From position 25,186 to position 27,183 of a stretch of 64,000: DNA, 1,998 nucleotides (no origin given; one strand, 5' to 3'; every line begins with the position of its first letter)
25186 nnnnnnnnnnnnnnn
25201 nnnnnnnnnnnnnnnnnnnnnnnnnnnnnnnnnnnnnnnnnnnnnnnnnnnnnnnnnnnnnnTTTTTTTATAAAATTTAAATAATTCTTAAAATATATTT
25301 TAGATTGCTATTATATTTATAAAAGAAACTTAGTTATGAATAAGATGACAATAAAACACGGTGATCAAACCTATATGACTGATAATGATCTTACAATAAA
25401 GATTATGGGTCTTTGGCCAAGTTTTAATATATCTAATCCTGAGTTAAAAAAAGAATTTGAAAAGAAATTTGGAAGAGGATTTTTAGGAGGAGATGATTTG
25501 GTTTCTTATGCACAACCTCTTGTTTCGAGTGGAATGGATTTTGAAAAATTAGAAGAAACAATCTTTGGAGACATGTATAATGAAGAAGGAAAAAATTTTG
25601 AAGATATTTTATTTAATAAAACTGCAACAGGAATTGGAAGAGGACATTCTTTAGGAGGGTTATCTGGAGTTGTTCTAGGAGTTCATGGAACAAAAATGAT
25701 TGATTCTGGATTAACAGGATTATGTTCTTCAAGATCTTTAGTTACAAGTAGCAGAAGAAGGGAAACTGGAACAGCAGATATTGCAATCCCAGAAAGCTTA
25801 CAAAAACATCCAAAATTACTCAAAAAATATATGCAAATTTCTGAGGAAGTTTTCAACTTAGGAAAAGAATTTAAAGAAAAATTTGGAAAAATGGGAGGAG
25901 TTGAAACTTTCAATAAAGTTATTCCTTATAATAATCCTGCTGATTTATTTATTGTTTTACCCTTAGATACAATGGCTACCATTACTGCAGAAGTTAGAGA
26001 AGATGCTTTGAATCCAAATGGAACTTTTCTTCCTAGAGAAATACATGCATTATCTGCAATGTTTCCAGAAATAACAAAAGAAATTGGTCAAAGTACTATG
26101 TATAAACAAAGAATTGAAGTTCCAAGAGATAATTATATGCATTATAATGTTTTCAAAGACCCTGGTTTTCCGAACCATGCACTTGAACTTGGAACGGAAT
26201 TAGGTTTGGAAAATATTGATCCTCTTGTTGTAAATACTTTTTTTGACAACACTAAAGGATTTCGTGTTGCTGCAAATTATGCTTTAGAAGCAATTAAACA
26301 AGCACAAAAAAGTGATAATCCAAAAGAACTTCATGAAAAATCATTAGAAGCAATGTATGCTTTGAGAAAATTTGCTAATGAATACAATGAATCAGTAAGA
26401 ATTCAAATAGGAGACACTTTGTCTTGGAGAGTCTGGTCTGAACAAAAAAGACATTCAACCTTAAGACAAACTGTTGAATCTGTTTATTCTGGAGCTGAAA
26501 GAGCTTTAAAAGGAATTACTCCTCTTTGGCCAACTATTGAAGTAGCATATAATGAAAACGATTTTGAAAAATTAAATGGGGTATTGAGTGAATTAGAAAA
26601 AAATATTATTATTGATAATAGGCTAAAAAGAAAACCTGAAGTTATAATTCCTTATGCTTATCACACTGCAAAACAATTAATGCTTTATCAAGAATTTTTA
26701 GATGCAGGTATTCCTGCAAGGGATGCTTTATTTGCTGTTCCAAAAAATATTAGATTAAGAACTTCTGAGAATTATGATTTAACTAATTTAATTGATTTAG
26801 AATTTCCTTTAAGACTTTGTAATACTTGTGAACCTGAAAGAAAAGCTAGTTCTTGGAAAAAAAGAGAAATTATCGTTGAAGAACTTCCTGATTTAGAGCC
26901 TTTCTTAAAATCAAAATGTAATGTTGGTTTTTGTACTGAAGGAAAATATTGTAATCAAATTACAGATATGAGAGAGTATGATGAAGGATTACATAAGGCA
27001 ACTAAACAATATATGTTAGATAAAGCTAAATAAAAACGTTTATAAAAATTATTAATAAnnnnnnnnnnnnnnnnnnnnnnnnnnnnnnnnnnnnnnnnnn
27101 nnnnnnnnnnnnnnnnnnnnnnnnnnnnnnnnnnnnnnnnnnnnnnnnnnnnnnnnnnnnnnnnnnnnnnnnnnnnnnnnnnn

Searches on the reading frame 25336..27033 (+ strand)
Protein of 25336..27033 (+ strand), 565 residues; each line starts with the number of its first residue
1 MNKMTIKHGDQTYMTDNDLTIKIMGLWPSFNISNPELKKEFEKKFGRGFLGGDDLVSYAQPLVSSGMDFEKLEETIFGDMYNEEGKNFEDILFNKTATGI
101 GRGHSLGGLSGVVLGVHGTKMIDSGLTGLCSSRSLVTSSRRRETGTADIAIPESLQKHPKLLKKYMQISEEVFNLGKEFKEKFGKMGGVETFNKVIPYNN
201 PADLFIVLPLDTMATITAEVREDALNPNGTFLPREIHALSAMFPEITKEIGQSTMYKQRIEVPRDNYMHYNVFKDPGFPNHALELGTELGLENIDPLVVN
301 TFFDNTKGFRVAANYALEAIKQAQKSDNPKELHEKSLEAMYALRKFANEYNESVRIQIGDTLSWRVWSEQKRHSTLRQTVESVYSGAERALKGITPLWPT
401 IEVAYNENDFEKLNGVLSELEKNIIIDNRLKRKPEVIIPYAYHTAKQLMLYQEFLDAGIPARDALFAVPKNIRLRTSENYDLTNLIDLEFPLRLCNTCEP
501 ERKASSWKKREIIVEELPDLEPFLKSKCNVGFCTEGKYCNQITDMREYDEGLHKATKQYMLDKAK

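Call 3: search_protein_families(library=pfam, proteins=[window:25336-27033:+])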
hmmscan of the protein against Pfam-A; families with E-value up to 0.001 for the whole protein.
window:25336-27033:+ (565 aa): 1 family
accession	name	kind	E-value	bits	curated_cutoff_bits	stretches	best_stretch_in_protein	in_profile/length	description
PF02511.20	Thy1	-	0.00024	21.3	24.8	0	424-518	97-190/191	Thymidylate synthase complementing protein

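Call 4: search_protein_families(library=ncbifam, proteins=[window:25336-27033:+])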
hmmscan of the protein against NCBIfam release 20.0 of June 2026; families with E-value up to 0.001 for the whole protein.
window:25336-27033:+ (565 aa): 0 families
